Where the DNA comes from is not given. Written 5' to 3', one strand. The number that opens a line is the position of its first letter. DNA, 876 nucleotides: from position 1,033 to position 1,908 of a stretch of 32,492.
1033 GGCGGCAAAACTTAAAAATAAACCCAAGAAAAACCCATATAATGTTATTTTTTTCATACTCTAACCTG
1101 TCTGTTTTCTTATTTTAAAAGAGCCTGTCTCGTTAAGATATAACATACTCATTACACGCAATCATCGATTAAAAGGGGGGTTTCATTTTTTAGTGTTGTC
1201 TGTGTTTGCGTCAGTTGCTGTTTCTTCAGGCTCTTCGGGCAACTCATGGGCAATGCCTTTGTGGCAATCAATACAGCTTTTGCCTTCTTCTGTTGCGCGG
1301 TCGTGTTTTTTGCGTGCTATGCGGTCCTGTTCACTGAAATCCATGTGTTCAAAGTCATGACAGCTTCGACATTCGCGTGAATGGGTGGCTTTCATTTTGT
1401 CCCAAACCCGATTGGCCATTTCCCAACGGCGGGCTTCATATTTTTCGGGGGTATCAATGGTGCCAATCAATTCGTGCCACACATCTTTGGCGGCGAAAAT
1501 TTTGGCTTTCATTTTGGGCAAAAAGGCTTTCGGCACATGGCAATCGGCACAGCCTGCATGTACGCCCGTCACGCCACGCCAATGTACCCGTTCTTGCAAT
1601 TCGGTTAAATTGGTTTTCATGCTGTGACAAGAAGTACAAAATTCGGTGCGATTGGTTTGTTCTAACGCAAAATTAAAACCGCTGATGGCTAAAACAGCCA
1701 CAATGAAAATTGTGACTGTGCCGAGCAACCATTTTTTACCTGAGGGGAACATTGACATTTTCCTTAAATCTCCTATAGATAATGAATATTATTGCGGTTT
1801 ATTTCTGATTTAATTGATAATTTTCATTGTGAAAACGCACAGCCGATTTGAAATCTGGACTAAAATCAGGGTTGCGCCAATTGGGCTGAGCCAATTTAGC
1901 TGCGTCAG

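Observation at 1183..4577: fccAB sulfide dehydrogenase operon extended by a c4-like diheme cytochrome and a NapC/NirT-type membrane tetraheme cytochrome, then a secreted ankyrin-repeat protein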

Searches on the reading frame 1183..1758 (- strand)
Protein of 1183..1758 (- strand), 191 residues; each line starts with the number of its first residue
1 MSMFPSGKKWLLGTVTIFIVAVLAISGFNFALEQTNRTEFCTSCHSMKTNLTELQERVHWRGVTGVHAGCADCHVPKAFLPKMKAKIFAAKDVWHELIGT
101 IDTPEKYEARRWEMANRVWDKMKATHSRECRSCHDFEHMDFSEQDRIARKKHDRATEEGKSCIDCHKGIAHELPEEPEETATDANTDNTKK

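Call 3: search_protein_families(library=pfam, proteins=[window:1183-1758:-], max_evalue=0.01)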
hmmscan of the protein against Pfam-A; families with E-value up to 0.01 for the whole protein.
window:1183-1758:- (191 aa): 6 families
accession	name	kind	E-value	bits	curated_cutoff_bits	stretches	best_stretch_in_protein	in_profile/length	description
PF03264.19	Cytochrom_NNT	-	3.3e-67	226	24.1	1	10-175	8-173/174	NapC/NirT cytochrome c family, N-terminal region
PF14522.11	Cytochrome_C7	-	8.2e-08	32.4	24.8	1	126-171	12-53/67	Cytochrome c7 and related cytochrome c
PF22113.1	Mtrc-MtrF_II-IV_dom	-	1.1e-07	32.1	30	1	38-177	6-138/176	Outer membrane cytochrome MtrC/MtrF-like, domains II/IV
PF02085.21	Cytochrom_CIII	-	1.3e-05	25.9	22.9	1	125-175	44-91/101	Class III cytochrome C family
PF14537.11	Cytochrom_c3_2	-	0.00039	21.3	25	0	120-168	19-66/79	Cytochrome c3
PF09699.15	Paired_CXXCH_1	-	0.0052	16.9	20.6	0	34-47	25-38/41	Doubled CXXCH motif (Paired_CXXCH_1)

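Call 4: search_protein_families(library=ncbifam, proteins=[window:1183-1758:-], max_evalue=0.01)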
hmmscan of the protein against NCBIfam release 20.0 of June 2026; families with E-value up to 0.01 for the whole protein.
window:1183-1758:- (191 aa): 9 families
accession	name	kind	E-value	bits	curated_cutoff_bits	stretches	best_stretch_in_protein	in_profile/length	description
TIGR02161.1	napC_nirT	subfamily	5e-67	225.4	310.6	1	9-175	14-183/185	periplasmic nitrate (or nitrite) reductase c-type cytochrome, NapC/NirT family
TIGR02162.1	torC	equivalog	7e-66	223.1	478.2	1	9-178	13-185/387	pentaheme c-type cytochrome TorC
NF007906.0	PRK10617.1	equivalog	1.2e-57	195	349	1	12-175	26-192/200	cytochrome c-type protein NapC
NF011606.0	PRK15032.1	equivalog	2.8e-51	174.8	455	1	5-175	11-183/390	pentaheme c-type cytochrome TorC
TIGR03153.1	cytochr_NrfH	equivalog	3.2e-14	53.2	134.2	1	15-171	5-138/138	cytochrome c nitrite reductase small subunit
TIGR01904.2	GSu_C4xC__C2xCH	domain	5.9e-05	22.8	27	1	26-75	11-57/73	CxxxxCH/CxxCH domain c-type cytochrome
TIGR03508.1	decahem_SO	subfamily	6.4e-05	22.5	192.2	0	33-80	112-156/258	DmsE family decaheme c-type cytochrome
TIGR03146.1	cyt_nit_nrfB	equivalog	0.0015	18.8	166.6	0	35-74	8-47/145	cytochrome c nitrite reductase pentaheme subunit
TIGR04257.1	nanowire_3heme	domain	0.0017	18.5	40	0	123-168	19-60/75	c(7)-type cytochrome triheme domain-containing protein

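Call 9: find_encoding_contigs(protein=window:1183-1758:-, flank=10000, max_places=6)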
Protein window:1183-1758:- (191 aa): 1 contig read that carries it; 1 place shown.
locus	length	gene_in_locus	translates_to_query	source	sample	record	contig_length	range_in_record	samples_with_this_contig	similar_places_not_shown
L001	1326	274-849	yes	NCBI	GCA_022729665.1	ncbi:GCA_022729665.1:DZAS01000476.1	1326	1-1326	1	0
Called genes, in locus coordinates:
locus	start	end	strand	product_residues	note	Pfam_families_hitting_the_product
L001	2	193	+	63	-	?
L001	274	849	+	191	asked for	PF03264:Cytochrom_NNT, PF14522:Cytochrome_C7 (faint), PF02085:Cytochrom_CIII (faint), PF22113:Mtrc-MtrF_II-IV_dom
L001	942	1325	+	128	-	?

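Call 10: find_homologous_proteins(query=window:1183-1758:-)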
Query window:1183-1758:- (191 aa): 2330 proteins with E <= 0.001 among 2430 candidates; the best 120 are listed.
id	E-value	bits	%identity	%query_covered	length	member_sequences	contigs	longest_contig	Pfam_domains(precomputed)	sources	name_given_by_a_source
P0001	1.9e-127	441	99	99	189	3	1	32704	PF03264.20,PF02085.22,PF14522.12,PF22113.2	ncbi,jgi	jgi:cytochrome c-type protein NapC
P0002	1.9e-102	359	84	94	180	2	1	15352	PF14537.12,PF03264.20,PF02085.22,PF14522.12,PF22113.2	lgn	-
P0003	6.3e-91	322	77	90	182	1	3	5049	PF14537.12,PF03264.20,PF14522.12,PF22113.2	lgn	-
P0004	2.0e-86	307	72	90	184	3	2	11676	PF03264.20,PF14522.12,PF22113.2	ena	-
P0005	2.8e-86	306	74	92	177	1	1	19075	PF03264.20,PF22113.2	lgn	-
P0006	1.4e-85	304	70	90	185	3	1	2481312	PF03264.20,PF14522.12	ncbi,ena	-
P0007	1.5e-85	304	71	94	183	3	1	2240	PF03264.20,PF14522.12,PF22113.2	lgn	-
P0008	3.3e-85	303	71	91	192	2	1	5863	PF14537.12,PF03264.20,PF02085.22,PF22113.2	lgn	-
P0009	4.4e-85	302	73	91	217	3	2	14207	PF14537.12,PF03264.20,PF22113.2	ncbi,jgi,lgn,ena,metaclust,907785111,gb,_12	metaclust:\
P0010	1.2e-84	301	67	98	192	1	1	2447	PF14537.12,PF03264.20,PF22113.2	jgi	jgi:cytochrome c-type protein NapC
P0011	1.6e-84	301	69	87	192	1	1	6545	PF09699.16,PF14537.12,PF03264.20,PF14522.12,PF22113.2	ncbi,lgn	-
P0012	1.8e-84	300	71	91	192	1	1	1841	PF03264.20,PF22113.2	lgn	-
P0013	6.3e-84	299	69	88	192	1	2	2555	PF14537.12,PF03264.20,PF02085.22,PF14522.12,PF22113.2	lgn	-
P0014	7.4e-84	298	70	91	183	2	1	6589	PF03264.20,PF14522.12,PF22113.2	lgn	-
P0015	2.0e-83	297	75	85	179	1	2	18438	PF03264.20,PF02085.22,PF22113.2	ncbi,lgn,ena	-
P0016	4.0e-83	296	70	91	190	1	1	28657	PF14537.12,PF03264.20,PF14522.12,PF22113.2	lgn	-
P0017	5.5e-83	296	71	90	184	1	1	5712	PF14537.12,PF03264.20,PF02085.22,PF14522.12,PF22113.2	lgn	-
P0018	8.5e-83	295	68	86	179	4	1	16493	PF03264.20,PF02085.22,PF14522.12,PF22113.2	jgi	-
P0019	1.3e-82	294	69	86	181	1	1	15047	PF14537.12,PF03264.20,PF02085.22,PF14522.12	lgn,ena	-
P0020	3.5e-82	293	72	83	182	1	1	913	PF14537.12,PF03264.20,PF14522.12,PF22113.2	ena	-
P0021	3.9e-82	293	68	93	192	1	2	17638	PF14537.12,PF03264.20,PF14522.12,PF22113.2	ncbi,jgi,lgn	jgi:cytochrome c-type protein NapC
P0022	6.7e-82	292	76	75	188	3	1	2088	PF03264.20,PF14522.12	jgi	jgi:cytochrome c-type protein NapC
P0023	3.1e-81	290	69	94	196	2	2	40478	PF03264.20,PF02085.22,PF14522.12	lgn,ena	-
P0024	3.2e-81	290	68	86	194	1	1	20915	PF03264.20,PF02085.22,PF14522.12,PF22113.2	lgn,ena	-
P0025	6.4e-81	289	70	88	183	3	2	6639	PF03264.20,PF14522.12,PF22113.2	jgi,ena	-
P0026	1.3e-80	288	68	87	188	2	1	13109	PF03264.20,PF14522.12,PF22113.2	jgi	-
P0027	1.8e-80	287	69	93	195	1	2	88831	PF14537.12,PF03264.20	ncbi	-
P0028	2.6e-80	287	70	83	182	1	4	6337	PF09699.16,PF14537.12,PF03264.20,PF02085.22,PF14522.12,PF22113.2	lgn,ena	-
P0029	3.3e-80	287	69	84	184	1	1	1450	PF03264.20,PF14522.12,PF22113.2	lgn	-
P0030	3.5e-80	286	66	87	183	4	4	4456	PF14537.12,PF03264.20,PF14522.12,PF22113.2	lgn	-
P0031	4.3e-80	286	71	87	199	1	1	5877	PF14537.12,PF03264.20,PF14522.12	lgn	-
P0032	5.1e-80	286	70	87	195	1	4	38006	PF14537.12,PF03264.20,PF02085.22,PF14522.12,PF22113.2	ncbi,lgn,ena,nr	ncbi:MAG: NapC/NirT family cytochrome c [Cocleimonas sp.]|nr:NapC/NirT family cytochrome c [Cocleimo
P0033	5.7e-80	286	70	83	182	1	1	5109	PF14537.12,PF03264.20,PF02085.22,PF14522.12,PF22113.2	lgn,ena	-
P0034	6.3e-80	286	68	91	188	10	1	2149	PF03264.20,PF22113.2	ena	-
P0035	6.6e-80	286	66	89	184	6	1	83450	PF14537.12,PF03264.20,PF14522.12,PF22113.2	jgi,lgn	jgi:cytochrome c-type protein NapC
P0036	1.1e-79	285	69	91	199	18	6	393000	PF14537.12,PF03264.20,PF22113.2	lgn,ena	-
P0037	1.2e-79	285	67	94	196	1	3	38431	PF14537.12,PF03264.20,PF22113.2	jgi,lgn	-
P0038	1.2e-79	285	70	86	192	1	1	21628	PF14537.12,PF03264.20,PF02085.22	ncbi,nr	ncbi:MAG: cytochrome C [Gammaproteobacteria bacterium]|nr:cytochrome C [Gammaproteobacteria bacteriu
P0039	1.3e-79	285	68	86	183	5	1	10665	PF14537.12,PF03264.20,PF02085.22,PF14522.12,PF22113.2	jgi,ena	-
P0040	1.7e-79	284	71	88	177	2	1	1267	PF14537.12,PF03264.20,PF02085.22,PF14522.12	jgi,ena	-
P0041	2.0e-79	284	65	97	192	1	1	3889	PF14537.12,PF03264.20,PF02085.22,PF14522.12,PF22113.2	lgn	-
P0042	2.0e-79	284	69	84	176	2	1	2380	PF03264.20,PF02085.22,PF14522.12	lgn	-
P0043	2.0e-79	284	68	90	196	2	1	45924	PF14537.12,PF03264.20,PF02085.22,PF22113.2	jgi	jgi:cytochrome c-type protein NapC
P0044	2.0e-79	284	65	93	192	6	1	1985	PF14537.12,PF03264.20,PF02085.22,PF14522.12,PF22113.2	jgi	jgi:cytochrome c-type protein NapC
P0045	2.2e-79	284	68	87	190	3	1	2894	PF09699.16,PF03264.20,PF02085.22,PF14522.12,PF22113.2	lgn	-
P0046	2.2e-79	284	68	91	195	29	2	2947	PF14537.12,PF03264.20,PF14522.12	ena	-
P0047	2.3e-79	284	68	89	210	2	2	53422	PF03264.20,PF14522.12,PF22113.2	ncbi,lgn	-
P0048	2.5e-79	284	70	85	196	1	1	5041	PF03264.20,PF14522.12,PF22113.2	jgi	-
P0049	4.9e-79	283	70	86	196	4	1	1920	PF14537.12,PF03264.20,PF02085.22,PF14522.12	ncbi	-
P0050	5.2e-79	283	71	81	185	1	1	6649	PF03264.20,PF14522.12,PF22113.2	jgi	jgi:cytochrome c-type protein NapC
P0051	6.0e-79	282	69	83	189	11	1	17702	PF14537.12,PF03264.20,PF02085.22,PF14522.12,PF22113.2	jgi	jgi:cytochrome c-type protein NapC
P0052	6.1e-79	282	70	83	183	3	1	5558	PF14537.12,PF03264.20,PF02085.22,PF14522.12,PF22113.2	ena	-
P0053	6.8e-79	282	67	94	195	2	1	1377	PF14537.12,PF03264.20,PF02085.22,PF14522.12,PF22113.2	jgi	jgi:cytochrome c-type protein NapC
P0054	8.3e-79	282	68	92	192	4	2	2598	PF03264.20,PF14522.12,PF22113.2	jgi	jgi:cytochrome c-type protein NapC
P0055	1.1e-78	282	66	87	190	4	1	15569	PF09699.16,PF03264.20,PF02085.22,PF14522.12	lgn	-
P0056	1.3e-78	281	66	86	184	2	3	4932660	PF03264.20,PF14522.12,PF22113.2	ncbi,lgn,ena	ncbi:MAG: NapC/NirT family cytochrome c [Granulosicoccus sp.]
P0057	1.5e-78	281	64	87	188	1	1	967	PF03264.20,PF14522.12,PF22113.2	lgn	-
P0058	1.7e-78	281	68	88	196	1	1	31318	PF03264.20,PF14522.12,PF22113.2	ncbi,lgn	-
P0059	1.9e-78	281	73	77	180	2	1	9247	PF14537.12,PF03264.20,PF02085.22,PF14522.12,PF22113.2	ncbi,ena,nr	ncbi:MAG: NapC/NirT family cytochrome c [Cocleimonas sp.]|nr:NapC/NirT family cytochrome c [Cocleimo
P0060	4.1e-78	280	65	92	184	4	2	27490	PF03264.20,PF02085.22,PF14522.12,PF22113.2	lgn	-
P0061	4.3e-78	280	68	84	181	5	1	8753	PF14537.12,PF03264.20,PF14522.12,PF22113.2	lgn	-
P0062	4.5e-78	280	70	83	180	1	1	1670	PF14537.12,PF03264.20,PF02085.22,PF14522.12,PF22113.2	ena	-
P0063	4.8e-78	279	67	94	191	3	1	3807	PF14537.12,PF03264.20,PF02085.22,PF14522.12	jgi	jgi:cytochrome c-type protein NapC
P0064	5.5e-78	279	69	84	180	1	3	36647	PF03264.20,PF14522.12,PF22113.2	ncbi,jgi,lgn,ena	-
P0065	6.1e-78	279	67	88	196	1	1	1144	PF14537.12,PF03264.20,PF14522.12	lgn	-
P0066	6.5e-78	279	73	77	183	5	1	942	PF03264.20,PF02085.22,PF14522.12,PF22113.2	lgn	-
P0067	6.5e-78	279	69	91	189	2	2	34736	PF03264.20,PF22113.2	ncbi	-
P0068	7.4e-78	279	73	77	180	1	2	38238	PF14537.12,PF03264.20,PF02085.22,PF14522.12,PF22113.2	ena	-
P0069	8.0e-78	279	68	91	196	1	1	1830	PF14537.12,PF03264.20,PF14522.12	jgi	jgi:cytochrome c-type protein NapC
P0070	8.9e-78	279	68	90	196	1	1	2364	PF14537.12,PF03264.20,PF14522.12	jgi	jgi:cytochrome c-type protein NapC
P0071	9.2e-78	279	68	90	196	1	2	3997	PF14537.12,PF03264.20,PF14522.12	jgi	jgi:cytochrome c-type protein NapC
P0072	1.0e-77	278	68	90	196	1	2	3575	PF14537.12,PF03264.20,PF14522.12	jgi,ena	jgi:cytochrome c-type protein NapC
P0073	1.1e-77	278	68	90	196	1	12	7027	PF14537.12,PF03264.20,PF14522.12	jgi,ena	jgi:cytochrome c-type protein NapC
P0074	1.2e-77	278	68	90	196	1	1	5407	PF14537.12,PF03264.20,PF14522.12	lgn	-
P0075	1.3e-77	278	68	88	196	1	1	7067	PF14537.12,PF03264.20,PF14522.12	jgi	jgi:cytochrome c-type protein NapC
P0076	1.3e-77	278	68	90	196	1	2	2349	PF14537.12,PF03264.20,PF14522.12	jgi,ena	-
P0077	1.4e-77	278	68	90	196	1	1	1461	PF14537.12,PF03264.20,PF14522.12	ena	-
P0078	1.4e-77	278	62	97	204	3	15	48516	PF14537.12,PF03264.20,PF14522.12,PF22113.2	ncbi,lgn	-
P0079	1.5e-77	278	69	90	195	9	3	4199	PF14537.12,PF03264.20,PF02085.22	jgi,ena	jgi:cytochrome c-type protein NapC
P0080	1.7e-77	278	65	97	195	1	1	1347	PF14537.12,PF03264.20,PF14522.12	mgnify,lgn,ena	mgnify:CR=1 FL=1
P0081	1.8e-77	278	66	87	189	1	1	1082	PF09699.16,PF14537.12,PF03264.20,PF02085.22,PF14522.12,PF22113.2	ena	-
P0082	1.8e-77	278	68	90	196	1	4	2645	PF14537.12,PF03264.20,PF14522.12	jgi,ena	-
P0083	2.0e-77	277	65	96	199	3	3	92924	PF14537.12,PF03264.20,PF22113.2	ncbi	-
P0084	2.0e-77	277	69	83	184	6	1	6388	PF14537.12,PF03264.20,PF02085.22,PF14522.12,PF22113.2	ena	-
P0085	2.3e-77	277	68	90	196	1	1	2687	PF14537.12,PF03264.20,PF14522.12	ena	-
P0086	2.4e-77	277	68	90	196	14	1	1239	PF14537.12,PF03264.20,PF14522.12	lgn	-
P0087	2.8e-77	277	70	86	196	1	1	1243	PF14537.12,PF03264.20,PF14522.12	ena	-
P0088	3.1e-77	277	68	90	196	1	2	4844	PF14537.12,PF03264.20,PF14522.12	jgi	jgi:cytochrome c-type protein NapC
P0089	3.5e-77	277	68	90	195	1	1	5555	PF14537.12,PF03264.20,PF02085.22,PF14522.12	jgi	-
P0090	3.9e-77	277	64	97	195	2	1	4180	PF14537.12,PF03264.20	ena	-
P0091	4.7e-77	276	62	97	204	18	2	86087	PF14537.12,PF03264.20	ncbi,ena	-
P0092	4.8e-77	276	64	87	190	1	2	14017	PF03264.20,PF14522.12,PF22113.2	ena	-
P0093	5.5e-77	276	61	97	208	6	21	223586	PF14537.12,PF03264.20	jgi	jgi:cytochrome c-type protein NapC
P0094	5.8e-77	276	62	97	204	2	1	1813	PF14537.12,PF03264.20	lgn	-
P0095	6.6e-77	276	70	86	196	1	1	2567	PF14537.12,PF03264.20,PF02085.22,PF14522.12,PF22113.2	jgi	-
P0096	7.1e-77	276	67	84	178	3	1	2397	PF03264.20,PF14522.12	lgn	-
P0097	7.4e-77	276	65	90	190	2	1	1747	PF03264.20,PF14522.12,PF22113.2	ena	-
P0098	7.7e-77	276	68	83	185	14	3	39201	PF14537.12,PF03264.20,PF02085.22,PF14522.12,PF22113.2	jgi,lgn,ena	-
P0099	8.6e-77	275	74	75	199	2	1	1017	PF03264.20,PF02085.22,PF14522.12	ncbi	-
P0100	9.0e-77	275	63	95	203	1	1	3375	PF14537.12,PF03264.20,PF14522.12,PF22113.2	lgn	-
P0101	9.7e-77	275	65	88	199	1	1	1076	PF03264.20,PF02085.22,PF14522.12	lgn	-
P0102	9.7e-77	275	63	87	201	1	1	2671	PF14537.12,PF03264.20,PF14522.12,PF22113.2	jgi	jgi:cytochrome c-type protein NapC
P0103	1.0e-76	275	65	86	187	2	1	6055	PF14537.12,PF03264.20,PF02085.22,PF14522.12,PF22113.2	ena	-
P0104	1.1e-76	275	64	92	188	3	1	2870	PF14537.12,PF03264.20,PF14522.12,PF22113.2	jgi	-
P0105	1.2e-76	275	66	91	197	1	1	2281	PF14537.12,PF03264.20,PF02085.22,PF14522.12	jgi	jgi:cytochrome c-type protein NapC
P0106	1.2e-76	275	67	85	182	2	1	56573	PF14537.12,PF03264.20,PF02085.22,PF14522.12,PF22113.2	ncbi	-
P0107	1.2e-76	275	68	84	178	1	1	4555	PF14537.12,PF03264.20,PF02085.22,PF14522.12,PF22113.2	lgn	-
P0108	1.3e-76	275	66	91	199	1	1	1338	PF14537.12,PF03264.20,PF14522.12,PF22113.2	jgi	jgi:cytochrome c-type protein NapC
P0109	1.9e-76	274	69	87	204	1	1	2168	PF14537.12,PF03264.20,PF14522.12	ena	-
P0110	2.0e-76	274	66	84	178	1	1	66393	PF03264.20,PF14522.12,PF22113.2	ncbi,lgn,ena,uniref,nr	ncbi:MAG: Cytochrome c-type protein NapC [uncultured Thiotrichaceae bacterium]|uniref:Cytochrome c-t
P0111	2.8e-76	274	66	86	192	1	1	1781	PF09699.16,PF14537.12,PF03264.20,PF02085.22,PF14522.12,PF22113.2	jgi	jgi:cytochrome c-type protein NapC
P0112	2.8e-76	274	67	87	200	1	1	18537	PF14537.12,PF03264.20,PF02085.22,PF22113.2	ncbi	-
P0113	2.9e-76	274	70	86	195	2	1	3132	PF14537.12,PF03264.20,PF02085.22,PF14522.12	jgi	jgi:cytochrome c-type protein NapC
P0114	3.1e-76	274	65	91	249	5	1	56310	PF14537.12,PF03264.20,PF14522.12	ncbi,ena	-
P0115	3.4e-76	273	67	90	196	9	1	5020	PF14537.12,PF03264.20,PF14522.12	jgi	jgi:nitrate/TMAO reductase-like tetraheme cytochrome c subunit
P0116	3.5e-76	273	67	90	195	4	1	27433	PF14537.12,PF03264.20,PF02085.22,PF14522.12,PF22113.2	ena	-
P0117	4.1e-76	273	63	87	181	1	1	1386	PF14537.12,PF03264.20,PF14522.12,PF22113.2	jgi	jgi:cytochrome c-type protein NapC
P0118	4.4e-76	273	66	94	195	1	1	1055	PF14537.12,PF03264.20,PF02085.22,PF14522.12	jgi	-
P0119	4.8e-76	273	67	89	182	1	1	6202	PF03264.20,PF14522.12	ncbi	-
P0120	4.8e-76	273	67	90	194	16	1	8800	PF14537.12,PF03264.20,PF14522.12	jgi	jgi:cytochrome c-type protein NapC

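Call 12: find_related_loci(query=A1, collection=genome_contigs, flank=10000)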
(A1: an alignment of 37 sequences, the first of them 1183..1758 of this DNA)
Query A1 (191 aa) in genome_contigs; peptide patterns used: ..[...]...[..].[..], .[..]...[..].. (x = any residue, [..] = any of these).
600 stretches matched a pattern (row limit reached: there are more); 578 encode a relative of the query (tblastn E <= 1e-3); the best 80 are kept; 80 distinct loci.
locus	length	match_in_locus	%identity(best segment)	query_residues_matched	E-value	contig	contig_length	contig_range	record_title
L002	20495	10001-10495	73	8-172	1e-85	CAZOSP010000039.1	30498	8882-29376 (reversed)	MAG TPA_asm: uncultured Thiomargarita sp. isolate SRP141376_co5_251 genome assembly, contig: NODE_3453_length_30498_cov_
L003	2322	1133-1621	75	17-179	3e-88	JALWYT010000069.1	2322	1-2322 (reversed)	MAG: Thiotrichaceae bacterium isolate T2_metabat1_scaf2bin.031 T2_NODE_143830_length_2322_cov_1.370387, whole genome sho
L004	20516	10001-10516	70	1-171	8e-83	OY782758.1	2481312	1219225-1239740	MAG: Sedimenticolaceae bacterium isolate f4bb94ea-9fc2-483f-8044-eb9019788290 genome assembly, chromosome: 1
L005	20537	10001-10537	71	1-179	3e-82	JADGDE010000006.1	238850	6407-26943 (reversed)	MAG: Thiotrichales bacterium isolate BB2 NODE_6_length_238850_cov_63.978343, whole genome shotgun sequence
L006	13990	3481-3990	68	9-178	5e-81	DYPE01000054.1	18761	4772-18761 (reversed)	MAG TPA_asm: Dichelobacter nodosus isolate SulCav_GS09_5_53_48 SulCav_GS09_5_4877_length_18761_cov_26_145889, whole geno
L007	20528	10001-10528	66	6-181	4e-81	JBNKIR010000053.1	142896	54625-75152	MAG: Sedimenticolaceae bacterium isolate H2.bin.9.orig k141_681065, whole genome shotgun sequence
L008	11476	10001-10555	61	6-190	2e-80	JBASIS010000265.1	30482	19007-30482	MAG: Chromatiaceae bacterium isolate MFD13489_ilm_asm_bin16 k127_190901, whole genome shotgun sequence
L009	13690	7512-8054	63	5-187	2e-80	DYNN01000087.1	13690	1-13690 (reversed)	MAG TPA_asm: Thiomargarita sp. isolate SulCav_FS08_3_37_87 SulCav_FS08_3_2015_length_13690_cov_51_768830, whole genome s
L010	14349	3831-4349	69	13-185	2e-79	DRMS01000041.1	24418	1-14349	MAG TPA_asm: Leucothrix mucor isolate HyVt-493 HyVt-493_k145_113253, whole genome shotgun sequence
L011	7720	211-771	62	6-190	1e-78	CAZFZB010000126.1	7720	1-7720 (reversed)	MAG TPA_asm: uncultured Chromatiaceae bacterium isolate binchicken_co245_23 genome assembly, contig: NODE_11999_length_7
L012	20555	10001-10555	61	6-190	3e-78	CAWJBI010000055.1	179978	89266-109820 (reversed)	MAG: uncultured Gammaproteobacteria bacterium isolate MFD00709.bin.2.216 genome assembly, contig: contig_61572, whole ge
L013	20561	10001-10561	62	6-191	1e-77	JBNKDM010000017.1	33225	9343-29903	MAG: Sedimenticolaceae bacterium isolate F1.bin.37.strict NODE_17_length_33225_cov_56.356190, whole genome shotgun seque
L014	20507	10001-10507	68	3-171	2e-77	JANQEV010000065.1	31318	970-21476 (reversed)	MAG: Chromatiales bacterium isolate PL23a_bin.5 k99_6480803, whole genome shotgun sequence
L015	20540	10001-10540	62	6-185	7e-77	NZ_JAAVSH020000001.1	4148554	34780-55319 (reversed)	Endosymbiont of Lamellibrachia barhami isolate D756_A12_LB11 HiC_scaffold_1, whole genome shotgun sequence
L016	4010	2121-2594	72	17-171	3e-77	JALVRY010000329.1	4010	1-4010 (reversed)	MAG: Thiotrichaceae bacterium isolate A3_metabat2_scaf2bin.246 A3_NODE_42697_length_4010_cov_1.523564, whole genome shot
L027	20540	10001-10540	61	6-185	6e-76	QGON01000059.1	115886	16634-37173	MAG: bacterium endosymbiont of Escarpia laminata isolate MRB-2015-B NODE_13_length_115886_cov_14.7295_ID_2693, whole gen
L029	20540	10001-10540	62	6-185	2e-75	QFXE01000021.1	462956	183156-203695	MAG: endosymbiont of Escarpia spicata isolate A1462 scaffold255443_len462956_cov108_read99_cluster25, whole genome shotg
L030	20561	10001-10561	61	1-187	2e-74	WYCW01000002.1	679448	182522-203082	MAG: Candidatus Thiosymbion ectosymbiont of Catanema sp. Cochon2018 isolate Cochon2018-1 scaffold2, whole genome shotgun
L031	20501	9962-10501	61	6-185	4e-75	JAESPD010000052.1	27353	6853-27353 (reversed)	MAG: gamma proteobacterium endosymbiont of Lamellibrachia anaximandri isolate Palinuro 2 52, whole genome shotgun sequen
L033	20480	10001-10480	66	12-171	1e-74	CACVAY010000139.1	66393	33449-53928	MAG: uncultured Thiotrichaceae bacterium isolate HLG_WM_MAG_07 genome assembly, contig: NODE_76_length_66393_cov_54.9055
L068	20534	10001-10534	60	8-181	3e-72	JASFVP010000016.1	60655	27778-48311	MAG: Chromatiales bacterium isolate D1105M20metaG_Bin_5_2 D1105M20metaG_FD_scaffold_98_c1, whole genome shotgun sequence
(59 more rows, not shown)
